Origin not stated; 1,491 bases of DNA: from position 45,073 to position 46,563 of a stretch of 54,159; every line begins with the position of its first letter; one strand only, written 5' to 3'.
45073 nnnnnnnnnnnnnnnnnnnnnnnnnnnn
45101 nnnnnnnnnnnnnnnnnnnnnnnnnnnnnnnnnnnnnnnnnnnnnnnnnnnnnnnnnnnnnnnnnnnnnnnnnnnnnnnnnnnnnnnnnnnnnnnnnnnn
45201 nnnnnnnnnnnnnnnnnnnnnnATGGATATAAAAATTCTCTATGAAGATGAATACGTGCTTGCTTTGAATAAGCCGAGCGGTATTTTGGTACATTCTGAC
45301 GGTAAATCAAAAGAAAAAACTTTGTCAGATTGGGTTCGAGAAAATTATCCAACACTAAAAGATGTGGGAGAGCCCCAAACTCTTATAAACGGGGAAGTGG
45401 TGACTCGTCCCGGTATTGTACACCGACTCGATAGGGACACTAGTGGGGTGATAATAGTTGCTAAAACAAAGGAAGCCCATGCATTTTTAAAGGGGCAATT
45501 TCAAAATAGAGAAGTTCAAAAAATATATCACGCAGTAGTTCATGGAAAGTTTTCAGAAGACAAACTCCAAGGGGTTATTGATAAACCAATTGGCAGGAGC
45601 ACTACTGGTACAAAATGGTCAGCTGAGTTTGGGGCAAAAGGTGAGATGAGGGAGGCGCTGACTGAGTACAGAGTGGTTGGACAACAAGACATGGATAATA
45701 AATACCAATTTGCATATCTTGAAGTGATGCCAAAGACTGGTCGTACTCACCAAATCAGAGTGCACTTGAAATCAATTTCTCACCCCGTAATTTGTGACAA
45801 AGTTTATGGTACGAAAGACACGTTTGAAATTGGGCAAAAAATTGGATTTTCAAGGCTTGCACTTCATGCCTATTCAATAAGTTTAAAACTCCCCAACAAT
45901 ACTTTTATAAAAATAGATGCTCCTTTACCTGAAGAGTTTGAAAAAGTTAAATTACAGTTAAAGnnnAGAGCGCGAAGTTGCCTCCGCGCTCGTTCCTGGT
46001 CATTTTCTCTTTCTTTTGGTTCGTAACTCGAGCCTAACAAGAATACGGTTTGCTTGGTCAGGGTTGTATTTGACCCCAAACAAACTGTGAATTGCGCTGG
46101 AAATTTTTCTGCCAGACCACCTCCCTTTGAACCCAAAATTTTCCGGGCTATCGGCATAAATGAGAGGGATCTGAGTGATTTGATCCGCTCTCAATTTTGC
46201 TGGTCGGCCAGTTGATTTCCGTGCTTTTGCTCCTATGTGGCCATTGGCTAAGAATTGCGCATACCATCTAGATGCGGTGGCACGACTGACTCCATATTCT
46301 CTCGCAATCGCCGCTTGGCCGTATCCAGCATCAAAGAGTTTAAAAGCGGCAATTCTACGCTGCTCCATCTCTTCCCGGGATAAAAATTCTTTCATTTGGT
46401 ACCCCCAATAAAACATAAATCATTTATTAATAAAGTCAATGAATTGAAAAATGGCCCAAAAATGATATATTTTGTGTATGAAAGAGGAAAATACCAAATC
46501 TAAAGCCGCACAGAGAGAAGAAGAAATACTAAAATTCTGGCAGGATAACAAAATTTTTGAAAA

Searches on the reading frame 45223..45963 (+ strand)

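Call 53: search_protein_families(library=pfam, proteins=[window:45223-45963:+], max_evalue=0.01)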
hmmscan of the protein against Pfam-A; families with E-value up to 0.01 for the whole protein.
window:45223-45963:+ (247 aa): 1 family
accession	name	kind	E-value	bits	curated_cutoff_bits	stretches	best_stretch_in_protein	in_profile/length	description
PF00849.27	PseudoU_synth_2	-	1.6e-30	106.7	26.8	1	12-183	2-151/152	RNA pseudouridylate synthase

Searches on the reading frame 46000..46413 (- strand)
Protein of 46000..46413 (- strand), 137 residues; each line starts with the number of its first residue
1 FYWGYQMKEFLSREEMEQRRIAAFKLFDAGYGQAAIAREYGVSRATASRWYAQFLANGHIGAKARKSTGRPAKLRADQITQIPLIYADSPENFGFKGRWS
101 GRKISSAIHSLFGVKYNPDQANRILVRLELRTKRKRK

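Call 53: search_protein_families(library=pfam, proteins=[window:46000-46413:-], max_evalue=0.01)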
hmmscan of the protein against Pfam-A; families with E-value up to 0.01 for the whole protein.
window:46000-46413:- (137 aa): 8 families
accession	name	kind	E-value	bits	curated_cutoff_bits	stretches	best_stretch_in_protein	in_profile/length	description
PF13384.12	HTH_23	-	3.6e-10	39.8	24.6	1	17-62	4-49/50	Homeodomain-like domain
PF13565.12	HTH_32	-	1.7e-09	38.5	33.7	1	46-125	1-73/73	Homeodomain-like domain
PF13518.12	HTH_28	-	3e-07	30.9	25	1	19-65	1-47/52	Helix-turn-helix domain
PF13551.12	HTH_29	-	4.8e-07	30.2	28.1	1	20-78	1-62/64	Winged helix-turn helix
PF02796.21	HTH_7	-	1.5e-05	25.4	23.8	1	23-46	14-37/45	Helix-turn-helix domain of resolvase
PF13592.12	HTH_33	-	7.1e-05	22.8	25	1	97-133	3-39/60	Winged helix-turn helix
PF13936.12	HTH_38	-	0.0015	18.7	27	1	20-49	10-39/44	Helix-turn-helix domain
PF01527.26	HTH_Tnp_1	-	0.0063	17.2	24.1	0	19-61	11-52/75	Transposase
